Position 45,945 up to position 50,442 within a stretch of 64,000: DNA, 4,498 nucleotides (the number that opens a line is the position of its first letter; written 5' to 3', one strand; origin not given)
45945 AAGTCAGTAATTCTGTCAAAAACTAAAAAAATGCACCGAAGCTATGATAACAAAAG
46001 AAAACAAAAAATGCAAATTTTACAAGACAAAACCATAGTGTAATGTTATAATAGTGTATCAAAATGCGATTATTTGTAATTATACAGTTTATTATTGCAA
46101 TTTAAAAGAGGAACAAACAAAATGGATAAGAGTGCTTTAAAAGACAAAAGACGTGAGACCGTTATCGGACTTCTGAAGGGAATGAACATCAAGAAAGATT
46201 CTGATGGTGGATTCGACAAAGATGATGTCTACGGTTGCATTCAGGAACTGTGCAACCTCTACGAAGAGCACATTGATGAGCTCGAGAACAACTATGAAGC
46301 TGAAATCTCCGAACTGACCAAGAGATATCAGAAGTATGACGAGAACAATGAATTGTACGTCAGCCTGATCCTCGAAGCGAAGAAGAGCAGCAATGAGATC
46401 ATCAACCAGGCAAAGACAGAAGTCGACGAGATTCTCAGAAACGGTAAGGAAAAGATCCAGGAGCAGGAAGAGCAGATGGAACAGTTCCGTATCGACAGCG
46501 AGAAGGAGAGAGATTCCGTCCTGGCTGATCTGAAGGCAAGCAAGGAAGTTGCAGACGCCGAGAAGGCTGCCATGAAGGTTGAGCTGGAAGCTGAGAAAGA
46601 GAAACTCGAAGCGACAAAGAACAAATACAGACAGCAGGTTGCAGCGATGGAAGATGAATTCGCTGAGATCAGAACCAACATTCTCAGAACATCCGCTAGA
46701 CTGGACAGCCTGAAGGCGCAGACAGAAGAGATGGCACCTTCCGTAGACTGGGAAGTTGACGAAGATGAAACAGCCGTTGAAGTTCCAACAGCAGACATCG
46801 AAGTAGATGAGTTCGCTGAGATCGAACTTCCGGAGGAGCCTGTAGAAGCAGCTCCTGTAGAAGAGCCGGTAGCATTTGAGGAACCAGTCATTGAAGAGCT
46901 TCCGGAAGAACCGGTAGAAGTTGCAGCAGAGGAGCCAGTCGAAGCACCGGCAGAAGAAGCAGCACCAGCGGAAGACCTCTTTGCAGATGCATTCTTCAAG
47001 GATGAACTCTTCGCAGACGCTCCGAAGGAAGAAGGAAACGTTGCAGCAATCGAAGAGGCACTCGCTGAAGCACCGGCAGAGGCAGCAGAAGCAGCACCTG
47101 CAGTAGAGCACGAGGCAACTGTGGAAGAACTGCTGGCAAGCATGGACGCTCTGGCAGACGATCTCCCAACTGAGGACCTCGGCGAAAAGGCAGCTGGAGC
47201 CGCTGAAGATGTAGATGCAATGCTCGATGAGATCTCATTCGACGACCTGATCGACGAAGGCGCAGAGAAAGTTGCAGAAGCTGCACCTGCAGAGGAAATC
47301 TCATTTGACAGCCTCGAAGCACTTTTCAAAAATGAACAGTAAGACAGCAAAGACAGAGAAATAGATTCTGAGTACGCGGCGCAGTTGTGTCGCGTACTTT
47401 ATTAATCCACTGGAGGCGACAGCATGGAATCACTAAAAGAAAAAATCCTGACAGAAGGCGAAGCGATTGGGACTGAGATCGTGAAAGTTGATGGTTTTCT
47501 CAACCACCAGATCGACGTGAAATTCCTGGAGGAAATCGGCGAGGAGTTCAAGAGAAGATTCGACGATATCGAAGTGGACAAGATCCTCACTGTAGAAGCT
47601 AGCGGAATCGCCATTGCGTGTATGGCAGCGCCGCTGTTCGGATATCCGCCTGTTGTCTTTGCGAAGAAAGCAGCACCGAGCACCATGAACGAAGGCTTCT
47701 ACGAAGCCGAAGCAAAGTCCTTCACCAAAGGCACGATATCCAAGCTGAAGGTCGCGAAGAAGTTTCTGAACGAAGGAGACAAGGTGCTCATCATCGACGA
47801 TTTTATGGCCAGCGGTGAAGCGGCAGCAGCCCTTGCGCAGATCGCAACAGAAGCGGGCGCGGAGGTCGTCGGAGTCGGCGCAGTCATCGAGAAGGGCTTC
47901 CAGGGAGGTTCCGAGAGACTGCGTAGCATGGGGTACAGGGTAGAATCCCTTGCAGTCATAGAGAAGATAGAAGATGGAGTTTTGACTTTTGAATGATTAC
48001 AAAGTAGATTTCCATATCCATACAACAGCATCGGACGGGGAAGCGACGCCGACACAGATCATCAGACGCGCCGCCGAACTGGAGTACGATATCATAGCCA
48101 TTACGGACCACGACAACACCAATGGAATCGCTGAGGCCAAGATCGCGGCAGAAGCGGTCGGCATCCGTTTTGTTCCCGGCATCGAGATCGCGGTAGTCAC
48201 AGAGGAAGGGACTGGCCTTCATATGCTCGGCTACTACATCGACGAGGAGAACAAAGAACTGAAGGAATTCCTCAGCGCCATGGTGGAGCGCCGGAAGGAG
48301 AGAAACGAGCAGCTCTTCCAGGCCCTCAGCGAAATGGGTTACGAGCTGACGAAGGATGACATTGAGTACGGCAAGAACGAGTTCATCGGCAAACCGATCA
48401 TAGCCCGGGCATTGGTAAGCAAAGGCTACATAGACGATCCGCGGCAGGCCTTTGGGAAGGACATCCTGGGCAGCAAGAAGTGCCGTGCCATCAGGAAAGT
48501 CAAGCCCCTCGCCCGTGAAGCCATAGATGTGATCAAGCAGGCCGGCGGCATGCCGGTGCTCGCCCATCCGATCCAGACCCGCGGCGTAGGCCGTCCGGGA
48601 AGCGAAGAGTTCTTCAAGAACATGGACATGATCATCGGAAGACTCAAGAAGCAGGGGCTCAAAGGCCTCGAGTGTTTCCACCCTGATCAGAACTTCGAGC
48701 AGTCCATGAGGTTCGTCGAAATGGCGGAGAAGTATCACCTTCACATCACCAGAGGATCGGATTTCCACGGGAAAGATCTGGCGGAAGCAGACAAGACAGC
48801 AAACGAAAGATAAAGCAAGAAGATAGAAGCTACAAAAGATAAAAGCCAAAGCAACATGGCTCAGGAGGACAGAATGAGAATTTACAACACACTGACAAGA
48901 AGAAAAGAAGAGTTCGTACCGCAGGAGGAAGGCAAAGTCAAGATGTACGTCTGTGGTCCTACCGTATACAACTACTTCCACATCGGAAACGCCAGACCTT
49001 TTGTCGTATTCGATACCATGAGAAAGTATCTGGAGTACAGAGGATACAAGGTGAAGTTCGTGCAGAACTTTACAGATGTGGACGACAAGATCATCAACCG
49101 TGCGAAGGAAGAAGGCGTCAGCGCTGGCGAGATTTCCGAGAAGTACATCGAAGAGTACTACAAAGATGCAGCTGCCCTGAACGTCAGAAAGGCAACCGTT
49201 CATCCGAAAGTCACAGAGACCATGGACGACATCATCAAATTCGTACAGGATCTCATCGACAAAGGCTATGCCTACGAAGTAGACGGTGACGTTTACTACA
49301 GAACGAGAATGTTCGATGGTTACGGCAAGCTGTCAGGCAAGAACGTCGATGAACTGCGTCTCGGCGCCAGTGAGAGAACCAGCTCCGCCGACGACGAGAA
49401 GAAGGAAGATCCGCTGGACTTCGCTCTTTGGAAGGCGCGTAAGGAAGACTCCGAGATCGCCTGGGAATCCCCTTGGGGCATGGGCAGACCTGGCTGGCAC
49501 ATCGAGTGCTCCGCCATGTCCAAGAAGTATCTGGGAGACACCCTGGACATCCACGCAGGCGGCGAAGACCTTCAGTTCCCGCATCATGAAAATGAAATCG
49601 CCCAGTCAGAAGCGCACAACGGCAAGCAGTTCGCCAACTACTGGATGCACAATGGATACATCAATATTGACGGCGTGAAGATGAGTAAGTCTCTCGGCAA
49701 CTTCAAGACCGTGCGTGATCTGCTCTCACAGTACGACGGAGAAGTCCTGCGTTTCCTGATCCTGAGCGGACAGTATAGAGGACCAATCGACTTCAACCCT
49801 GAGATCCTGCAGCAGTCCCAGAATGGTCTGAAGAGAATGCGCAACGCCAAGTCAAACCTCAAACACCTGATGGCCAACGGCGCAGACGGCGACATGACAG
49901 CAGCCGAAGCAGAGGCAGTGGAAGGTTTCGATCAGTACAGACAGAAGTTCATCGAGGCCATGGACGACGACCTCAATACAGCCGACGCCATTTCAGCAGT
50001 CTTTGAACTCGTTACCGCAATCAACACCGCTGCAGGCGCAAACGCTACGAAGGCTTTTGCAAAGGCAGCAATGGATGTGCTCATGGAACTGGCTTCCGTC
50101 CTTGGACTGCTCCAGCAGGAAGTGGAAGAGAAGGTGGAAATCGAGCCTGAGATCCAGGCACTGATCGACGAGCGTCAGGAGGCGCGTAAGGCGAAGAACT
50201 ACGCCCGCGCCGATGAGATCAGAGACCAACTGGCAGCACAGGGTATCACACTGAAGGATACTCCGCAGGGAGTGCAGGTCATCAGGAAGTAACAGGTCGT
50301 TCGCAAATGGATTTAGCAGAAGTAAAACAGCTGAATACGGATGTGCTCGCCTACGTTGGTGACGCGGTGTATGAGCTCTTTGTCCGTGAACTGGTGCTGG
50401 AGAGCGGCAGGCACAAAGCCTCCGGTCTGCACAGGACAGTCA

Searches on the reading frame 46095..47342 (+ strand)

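Call 44: search_protein_families(library=pfam, proteins=[window:46095-47342:+])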
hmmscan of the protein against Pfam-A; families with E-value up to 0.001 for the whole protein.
window:46095-47342:+ (415 aa): 0 families

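Call 63: search_protein_families(library=pfam, proteins=[window:46095-47342:+], max_evalue=0.01)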
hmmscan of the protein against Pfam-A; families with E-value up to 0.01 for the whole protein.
window:46095-47342:+ (415 aa): 1 family
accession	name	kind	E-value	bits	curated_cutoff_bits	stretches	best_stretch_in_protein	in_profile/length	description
PF05103.18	DivIVA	-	0.0027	18.1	28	1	38-118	16-95/131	DivIVA protein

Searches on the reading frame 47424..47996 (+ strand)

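Call 44: search_protein_families(library=pfam, proteins=[window:47424-47996:+])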
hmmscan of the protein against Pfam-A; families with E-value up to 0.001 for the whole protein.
window:47424-47996:+ (190 aa): 1 family
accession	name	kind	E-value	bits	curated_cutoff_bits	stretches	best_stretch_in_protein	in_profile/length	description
PF00156.33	Pribosyltran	-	1.6e-06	27.9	26.3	1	36-158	13-127/158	Phosphoribosyl transferase domain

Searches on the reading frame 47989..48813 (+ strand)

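Call 44: search_protein_families(library=pfam, proteins=[window:47989-48813:+])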
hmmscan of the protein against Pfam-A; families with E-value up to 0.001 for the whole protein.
window:47989-48813:+ (274 aa): 1 family
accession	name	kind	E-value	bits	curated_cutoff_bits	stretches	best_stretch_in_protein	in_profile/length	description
PF02811.25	PHP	-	5.3e-13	50.1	26.4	1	7-101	1-94/164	PHP domain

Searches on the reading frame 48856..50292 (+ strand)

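Call 44: search_protein_families(library=pfam, proteins=[window:48856-50292:+])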
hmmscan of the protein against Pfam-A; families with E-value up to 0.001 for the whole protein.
window:48856-50292:+ (478 aa): 6 families
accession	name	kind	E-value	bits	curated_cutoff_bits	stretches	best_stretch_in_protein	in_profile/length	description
PF01406.26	tRNA-synt_1e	-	1.1e-135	452.3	27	1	20-322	2-300/301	tRNA synthetases class I (C) catalytic domain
PF09190.17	DALR_2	-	2.5e-17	63.6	22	1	364-420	1-57/57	DALR domain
PF09334.17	tRNA-synt_1g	-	6.2e-14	52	20.1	2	39-150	12-124/391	tRNA synthetases class I (M)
PF23493.1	CysS_C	-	9.1e-10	38.9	23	1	428-475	3-50/51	Cysteinyl-tRNA ligase anticodon binding domain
PF01921.24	tRNA-synt_1f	-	5.4e-09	35.9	27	1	270-330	276-337/360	tRNA synthetases class I (K)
PF00133.28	tRNA-synt_1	-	3.9e-07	29.6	22.7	1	234-309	333-409/414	tRNA synthetases class I (I, L, M and V)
